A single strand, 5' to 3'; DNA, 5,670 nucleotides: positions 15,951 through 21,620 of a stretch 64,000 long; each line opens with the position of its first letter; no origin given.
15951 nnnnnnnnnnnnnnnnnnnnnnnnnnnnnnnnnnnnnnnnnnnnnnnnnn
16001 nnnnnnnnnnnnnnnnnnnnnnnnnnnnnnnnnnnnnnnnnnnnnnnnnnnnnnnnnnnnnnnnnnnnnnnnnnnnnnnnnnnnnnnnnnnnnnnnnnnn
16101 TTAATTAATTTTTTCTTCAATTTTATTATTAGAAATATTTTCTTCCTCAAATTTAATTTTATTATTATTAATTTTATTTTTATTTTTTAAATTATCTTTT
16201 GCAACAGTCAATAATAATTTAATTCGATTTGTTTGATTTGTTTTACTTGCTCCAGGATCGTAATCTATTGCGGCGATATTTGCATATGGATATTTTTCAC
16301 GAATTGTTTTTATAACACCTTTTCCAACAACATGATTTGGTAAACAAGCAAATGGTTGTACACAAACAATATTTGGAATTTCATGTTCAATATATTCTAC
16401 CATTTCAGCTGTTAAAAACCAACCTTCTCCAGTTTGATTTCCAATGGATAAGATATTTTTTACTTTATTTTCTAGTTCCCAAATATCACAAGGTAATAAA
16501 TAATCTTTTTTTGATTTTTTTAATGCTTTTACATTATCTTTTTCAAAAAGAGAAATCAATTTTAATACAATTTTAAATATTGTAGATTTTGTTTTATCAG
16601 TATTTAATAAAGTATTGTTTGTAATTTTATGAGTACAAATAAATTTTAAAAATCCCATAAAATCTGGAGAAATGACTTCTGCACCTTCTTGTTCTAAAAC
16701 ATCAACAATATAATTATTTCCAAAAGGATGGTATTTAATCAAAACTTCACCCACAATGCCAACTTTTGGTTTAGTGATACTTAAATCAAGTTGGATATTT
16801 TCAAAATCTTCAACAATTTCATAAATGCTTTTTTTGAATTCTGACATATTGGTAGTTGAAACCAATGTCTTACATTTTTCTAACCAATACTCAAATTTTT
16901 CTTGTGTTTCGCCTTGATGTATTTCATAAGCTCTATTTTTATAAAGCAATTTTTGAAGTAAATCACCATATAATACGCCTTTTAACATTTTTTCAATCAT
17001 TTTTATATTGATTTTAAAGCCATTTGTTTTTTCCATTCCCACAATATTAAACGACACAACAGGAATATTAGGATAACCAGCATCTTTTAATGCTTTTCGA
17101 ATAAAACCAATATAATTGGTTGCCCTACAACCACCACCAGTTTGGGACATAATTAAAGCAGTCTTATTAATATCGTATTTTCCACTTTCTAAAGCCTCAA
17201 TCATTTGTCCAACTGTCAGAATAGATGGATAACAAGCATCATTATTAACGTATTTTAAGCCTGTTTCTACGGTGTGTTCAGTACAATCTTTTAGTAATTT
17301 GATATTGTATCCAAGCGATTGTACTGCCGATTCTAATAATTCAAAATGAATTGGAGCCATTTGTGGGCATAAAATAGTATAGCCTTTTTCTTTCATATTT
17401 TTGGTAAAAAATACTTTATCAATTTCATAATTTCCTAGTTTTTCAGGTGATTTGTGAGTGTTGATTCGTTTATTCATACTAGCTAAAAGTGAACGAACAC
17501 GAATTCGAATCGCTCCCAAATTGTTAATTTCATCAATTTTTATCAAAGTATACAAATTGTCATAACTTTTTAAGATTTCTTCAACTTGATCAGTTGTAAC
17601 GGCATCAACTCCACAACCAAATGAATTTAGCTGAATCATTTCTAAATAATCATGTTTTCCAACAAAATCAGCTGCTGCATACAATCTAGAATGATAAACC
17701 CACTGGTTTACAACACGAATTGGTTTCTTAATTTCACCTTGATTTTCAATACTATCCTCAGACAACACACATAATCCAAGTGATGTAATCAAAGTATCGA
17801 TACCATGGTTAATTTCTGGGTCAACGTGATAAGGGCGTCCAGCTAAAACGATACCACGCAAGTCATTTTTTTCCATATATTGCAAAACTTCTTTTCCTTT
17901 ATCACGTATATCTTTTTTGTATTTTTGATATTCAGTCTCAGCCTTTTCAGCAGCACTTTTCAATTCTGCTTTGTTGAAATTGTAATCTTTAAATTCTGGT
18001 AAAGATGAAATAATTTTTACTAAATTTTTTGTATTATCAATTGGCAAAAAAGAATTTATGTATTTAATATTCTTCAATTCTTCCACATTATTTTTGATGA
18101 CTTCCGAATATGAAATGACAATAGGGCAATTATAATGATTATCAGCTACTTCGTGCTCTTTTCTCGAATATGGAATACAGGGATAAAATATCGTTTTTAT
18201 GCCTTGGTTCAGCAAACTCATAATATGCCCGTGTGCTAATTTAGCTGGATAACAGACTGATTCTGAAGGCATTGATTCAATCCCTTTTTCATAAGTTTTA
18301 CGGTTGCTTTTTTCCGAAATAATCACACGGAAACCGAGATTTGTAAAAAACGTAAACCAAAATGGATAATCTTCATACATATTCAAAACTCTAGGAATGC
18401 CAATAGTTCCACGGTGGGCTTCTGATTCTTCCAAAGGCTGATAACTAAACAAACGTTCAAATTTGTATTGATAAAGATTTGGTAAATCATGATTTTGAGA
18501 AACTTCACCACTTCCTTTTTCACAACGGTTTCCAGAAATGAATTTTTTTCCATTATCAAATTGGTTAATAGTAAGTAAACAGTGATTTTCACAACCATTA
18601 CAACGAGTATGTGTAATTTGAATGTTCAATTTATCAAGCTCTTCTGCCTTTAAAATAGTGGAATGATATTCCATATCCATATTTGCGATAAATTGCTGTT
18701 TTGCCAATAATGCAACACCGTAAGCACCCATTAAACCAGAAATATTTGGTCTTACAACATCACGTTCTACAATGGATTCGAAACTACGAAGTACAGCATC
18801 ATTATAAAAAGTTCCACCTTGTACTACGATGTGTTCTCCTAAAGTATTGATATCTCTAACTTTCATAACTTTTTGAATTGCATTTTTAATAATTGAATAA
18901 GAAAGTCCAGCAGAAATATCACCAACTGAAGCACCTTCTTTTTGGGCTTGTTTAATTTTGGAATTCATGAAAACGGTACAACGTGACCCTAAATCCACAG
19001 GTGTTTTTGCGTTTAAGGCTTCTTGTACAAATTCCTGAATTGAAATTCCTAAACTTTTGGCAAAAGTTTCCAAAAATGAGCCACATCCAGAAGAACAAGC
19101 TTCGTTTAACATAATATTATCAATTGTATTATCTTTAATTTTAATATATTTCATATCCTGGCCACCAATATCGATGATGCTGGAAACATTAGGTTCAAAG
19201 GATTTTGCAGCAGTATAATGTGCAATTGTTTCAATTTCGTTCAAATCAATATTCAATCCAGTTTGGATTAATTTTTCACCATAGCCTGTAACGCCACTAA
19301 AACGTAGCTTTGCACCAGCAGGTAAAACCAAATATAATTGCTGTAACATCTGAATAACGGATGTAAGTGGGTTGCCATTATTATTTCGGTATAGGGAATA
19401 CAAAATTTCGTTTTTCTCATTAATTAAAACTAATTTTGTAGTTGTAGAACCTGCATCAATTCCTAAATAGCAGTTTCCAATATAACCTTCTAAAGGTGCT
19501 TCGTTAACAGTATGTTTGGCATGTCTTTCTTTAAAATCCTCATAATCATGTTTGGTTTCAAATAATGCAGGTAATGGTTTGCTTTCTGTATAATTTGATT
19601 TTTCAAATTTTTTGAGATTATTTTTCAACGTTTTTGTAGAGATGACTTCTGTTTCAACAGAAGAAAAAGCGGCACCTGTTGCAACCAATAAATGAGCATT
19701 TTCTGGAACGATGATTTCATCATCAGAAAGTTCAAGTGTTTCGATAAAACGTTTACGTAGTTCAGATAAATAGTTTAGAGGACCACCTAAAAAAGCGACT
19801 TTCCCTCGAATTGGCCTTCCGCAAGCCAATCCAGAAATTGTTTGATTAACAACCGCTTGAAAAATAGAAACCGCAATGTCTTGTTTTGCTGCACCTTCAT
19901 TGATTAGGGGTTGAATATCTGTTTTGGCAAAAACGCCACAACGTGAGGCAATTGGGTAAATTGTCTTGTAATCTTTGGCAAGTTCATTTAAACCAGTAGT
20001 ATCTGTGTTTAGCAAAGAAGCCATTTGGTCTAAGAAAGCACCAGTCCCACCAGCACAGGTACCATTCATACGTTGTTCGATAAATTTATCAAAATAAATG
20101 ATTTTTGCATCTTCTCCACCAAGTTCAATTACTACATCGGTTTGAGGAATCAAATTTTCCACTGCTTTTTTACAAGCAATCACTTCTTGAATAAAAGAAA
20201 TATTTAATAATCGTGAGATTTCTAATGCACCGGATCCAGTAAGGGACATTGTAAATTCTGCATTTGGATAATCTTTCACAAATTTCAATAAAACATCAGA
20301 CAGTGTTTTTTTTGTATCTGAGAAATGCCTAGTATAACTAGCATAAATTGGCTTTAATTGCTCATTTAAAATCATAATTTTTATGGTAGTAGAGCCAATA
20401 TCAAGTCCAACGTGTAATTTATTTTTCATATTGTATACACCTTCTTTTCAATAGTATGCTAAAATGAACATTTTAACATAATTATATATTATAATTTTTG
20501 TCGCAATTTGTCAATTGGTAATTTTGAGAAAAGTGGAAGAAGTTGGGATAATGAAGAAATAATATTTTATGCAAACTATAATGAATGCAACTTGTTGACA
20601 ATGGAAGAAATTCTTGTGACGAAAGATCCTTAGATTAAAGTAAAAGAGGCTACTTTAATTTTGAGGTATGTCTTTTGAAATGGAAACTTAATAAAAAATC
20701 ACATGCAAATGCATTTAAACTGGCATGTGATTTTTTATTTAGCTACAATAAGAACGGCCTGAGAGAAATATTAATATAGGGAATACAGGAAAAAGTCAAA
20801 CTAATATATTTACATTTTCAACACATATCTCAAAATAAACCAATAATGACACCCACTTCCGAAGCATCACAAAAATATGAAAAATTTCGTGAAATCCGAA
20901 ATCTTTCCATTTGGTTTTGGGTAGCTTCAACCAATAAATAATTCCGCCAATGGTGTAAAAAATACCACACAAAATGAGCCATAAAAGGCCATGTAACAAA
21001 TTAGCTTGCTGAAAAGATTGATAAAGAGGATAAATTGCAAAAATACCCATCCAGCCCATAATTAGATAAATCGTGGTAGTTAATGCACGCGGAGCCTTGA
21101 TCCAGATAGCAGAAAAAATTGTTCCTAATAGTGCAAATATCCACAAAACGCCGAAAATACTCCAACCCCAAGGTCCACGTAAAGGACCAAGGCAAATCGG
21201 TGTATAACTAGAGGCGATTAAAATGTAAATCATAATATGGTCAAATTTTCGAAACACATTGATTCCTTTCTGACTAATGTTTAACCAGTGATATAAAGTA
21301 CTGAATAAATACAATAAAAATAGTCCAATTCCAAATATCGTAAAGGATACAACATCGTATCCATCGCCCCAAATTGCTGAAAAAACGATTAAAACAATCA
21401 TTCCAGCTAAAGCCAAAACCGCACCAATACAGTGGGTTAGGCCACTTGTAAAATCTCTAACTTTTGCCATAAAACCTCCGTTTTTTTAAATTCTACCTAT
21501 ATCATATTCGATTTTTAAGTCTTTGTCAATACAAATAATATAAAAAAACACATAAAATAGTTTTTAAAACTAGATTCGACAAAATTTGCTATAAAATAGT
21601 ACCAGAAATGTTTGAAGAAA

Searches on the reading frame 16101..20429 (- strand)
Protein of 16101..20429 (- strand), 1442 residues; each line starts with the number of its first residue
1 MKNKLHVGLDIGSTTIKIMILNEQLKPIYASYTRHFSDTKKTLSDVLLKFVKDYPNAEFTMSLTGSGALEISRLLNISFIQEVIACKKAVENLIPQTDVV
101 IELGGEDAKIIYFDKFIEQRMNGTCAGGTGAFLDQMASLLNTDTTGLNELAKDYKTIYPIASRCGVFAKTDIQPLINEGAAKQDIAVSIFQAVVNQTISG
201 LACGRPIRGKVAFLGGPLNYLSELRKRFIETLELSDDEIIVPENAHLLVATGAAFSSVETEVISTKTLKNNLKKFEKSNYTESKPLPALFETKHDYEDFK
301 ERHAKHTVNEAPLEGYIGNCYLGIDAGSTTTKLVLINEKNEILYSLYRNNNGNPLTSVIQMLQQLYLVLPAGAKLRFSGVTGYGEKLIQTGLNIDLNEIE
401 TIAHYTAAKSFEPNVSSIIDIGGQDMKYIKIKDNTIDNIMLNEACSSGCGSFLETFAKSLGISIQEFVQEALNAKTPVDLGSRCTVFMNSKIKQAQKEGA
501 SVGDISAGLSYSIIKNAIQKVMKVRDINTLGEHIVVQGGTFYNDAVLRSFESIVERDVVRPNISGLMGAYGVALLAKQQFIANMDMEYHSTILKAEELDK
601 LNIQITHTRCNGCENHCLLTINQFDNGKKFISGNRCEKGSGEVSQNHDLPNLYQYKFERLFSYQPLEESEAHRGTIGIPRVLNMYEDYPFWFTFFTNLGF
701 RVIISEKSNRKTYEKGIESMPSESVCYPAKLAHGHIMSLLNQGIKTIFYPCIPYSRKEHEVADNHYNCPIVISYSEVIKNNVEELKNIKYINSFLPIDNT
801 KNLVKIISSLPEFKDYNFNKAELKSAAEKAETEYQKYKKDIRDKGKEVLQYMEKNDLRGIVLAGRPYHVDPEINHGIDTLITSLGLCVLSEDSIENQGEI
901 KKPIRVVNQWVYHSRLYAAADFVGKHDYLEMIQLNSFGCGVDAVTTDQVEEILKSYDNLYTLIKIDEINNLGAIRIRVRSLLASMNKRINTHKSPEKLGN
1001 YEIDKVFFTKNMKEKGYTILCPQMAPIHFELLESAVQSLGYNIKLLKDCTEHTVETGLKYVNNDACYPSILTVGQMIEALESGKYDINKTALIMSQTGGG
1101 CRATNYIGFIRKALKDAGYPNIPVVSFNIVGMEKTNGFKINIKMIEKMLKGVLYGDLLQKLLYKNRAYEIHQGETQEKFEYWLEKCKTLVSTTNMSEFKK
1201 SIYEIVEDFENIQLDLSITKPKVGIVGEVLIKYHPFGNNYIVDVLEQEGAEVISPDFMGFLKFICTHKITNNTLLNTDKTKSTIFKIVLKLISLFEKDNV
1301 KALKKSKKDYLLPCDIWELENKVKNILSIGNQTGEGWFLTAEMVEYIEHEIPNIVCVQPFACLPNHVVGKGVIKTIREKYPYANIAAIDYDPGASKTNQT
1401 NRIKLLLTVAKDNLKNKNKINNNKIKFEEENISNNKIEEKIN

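Call 22: find_encoding_contigs(protein=window:16101-20429:-, flank=10000, max_places=10)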
Protein window:16101-20429:- (1442 aa): no gene with exactly this product is on record in the collection.

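Call 24: find_related_loci(query=window:16101-20429:-, collection=metagenome_contigs, flank=10000)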
Query window:16101-20429:- (1442 aa) in metagenome_contigs; peptide patterns used: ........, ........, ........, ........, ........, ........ (x = any residue, [..] = any of these).
300 stretches matched a pattern; 239 encode a relative of the query (tblastn E <= 1e-3); the best 80 are kept; 80 distinct loci.
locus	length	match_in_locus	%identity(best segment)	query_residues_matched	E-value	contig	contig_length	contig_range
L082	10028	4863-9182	90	1-1442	0e+0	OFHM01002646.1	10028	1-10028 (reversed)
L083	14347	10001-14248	79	1-1410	0e+0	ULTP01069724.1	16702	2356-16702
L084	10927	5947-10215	76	1-1419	0e+0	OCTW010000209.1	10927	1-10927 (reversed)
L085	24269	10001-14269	77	1-1414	0e+0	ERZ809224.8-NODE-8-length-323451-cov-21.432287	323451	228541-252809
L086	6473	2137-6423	76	1-1417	0e+0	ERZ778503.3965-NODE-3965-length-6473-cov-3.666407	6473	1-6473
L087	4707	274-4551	77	1-1414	0e+0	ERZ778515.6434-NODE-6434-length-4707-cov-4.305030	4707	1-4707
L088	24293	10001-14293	74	1-1428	0e+0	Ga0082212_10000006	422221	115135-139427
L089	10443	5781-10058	76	1-1413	0e+0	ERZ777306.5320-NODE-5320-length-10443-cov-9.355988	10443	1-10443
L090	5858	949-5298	75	1-1439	0e+0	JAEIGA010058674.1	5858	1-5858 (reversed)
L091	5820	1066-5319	75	1-1415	0e+0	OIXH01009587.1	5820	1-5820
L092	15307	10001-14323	74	1-1434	0e+0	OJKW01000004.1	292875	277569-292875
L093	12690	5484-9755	75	1-1414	0e+0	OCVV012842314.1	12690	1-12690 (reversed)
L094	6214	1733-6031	73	1-1441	0e+0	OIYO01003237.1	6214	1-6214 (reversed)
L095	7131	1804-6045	75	2-1410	0e+0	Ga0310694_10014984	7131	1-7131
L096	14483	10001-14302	73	1-1440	0e+0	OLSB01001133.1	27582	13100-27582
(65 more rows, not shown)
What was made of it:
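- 16101..20429 (-): 1442-aa BcrAD_BadFG + DUF2229 protein of the 'CoA enzyme activase' type, right anchor of the locus. Orthologues at 69-90% identity were used to retrieve 80 loci (call 24).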

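Call 61: search_protein_families(library=pfam, max_evalue=0.001, proteins=[window:16101-20429:-])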
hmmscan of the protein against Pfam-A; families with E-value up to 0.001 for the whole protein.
window:16101-20429:- (1442 aa): 4 families
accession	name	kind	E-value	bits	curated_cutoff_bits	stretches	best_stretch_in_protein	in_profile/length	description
PF09989.15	DUF2229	-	2.9e-91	305.4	29.4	1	675-894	1-218/218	CoA enzyme activase uncharacterised domain (DUF2229)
PF01869.26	BcrAD_BadFG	-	6.4e-55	187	31.5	2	322-576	1-271/271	BadF/BadG/BcrA/BcrD ATPase family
PF00480.26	ROK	-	8e-05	22.7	22.9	0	7-57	2-53/294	ROK family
PF00370.27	FGGY_N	-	0.00056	20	28.8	0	321-350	2-31/245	FGGY family of carbohydrate kinases, N-terminal domain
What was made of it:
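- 16101..20429 (-): Pfam (call 61).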

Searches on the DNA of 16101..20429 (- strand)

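Call 75: search_rna_families(source=L119, start=1, end=2500, threshold=gathering)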
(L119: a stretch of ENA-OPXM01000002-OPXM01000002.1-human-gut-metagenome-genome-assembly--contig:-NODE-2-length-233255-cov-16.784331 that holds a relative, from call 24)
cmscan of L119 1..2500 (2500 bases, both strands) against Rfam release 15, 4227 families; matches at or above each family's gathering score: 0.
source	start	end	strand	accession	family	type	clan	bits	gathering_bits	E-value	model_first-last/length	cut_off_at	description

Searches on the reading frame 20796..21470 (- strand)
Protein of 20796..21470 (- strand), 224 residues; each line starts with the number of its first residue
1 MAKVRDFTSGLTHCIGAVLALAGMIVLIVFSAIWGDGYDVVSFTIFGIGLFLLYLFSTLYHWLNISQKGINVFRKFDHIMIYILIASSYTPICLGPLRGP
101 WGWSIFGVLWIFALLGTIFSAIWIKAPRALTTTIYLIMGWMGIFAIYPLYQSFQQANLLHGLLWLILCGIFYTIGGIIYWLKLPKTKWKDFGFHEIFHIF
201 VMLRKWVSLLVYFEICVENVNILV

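Call 70: find_encoding_contigs(protein=window:20796-21470:-, flank=10000, max_places=10)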
Protein window:20796-21470:- (224 aa): 1 contig read that carries it; 1 place shown.
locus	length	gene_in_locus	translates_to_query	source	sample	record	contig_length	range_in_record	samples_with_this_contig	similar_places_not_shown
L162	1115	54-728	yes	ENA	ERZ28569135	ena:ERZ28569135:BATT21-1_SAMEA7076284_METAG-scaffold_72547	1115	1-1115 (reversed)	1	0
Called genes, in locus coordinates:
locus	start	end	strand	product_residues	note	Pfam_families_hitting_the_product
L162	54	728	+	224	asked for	PF03006:HlyIII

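Call 91: search_protein_families(library=pfam, max_evalue=0.00001, proteins=[window:20796-21470:-])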
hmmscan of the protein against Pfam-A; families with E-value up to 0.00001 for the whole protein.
window:20796-21470:- (224 aa): 1 family
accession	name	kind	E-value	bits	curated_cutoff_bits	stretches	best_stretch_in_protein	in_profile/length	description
PF03006.26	HlyIII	-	3.6e-45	154.8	26.2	1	5-203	5-218/224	Haemolysin-III related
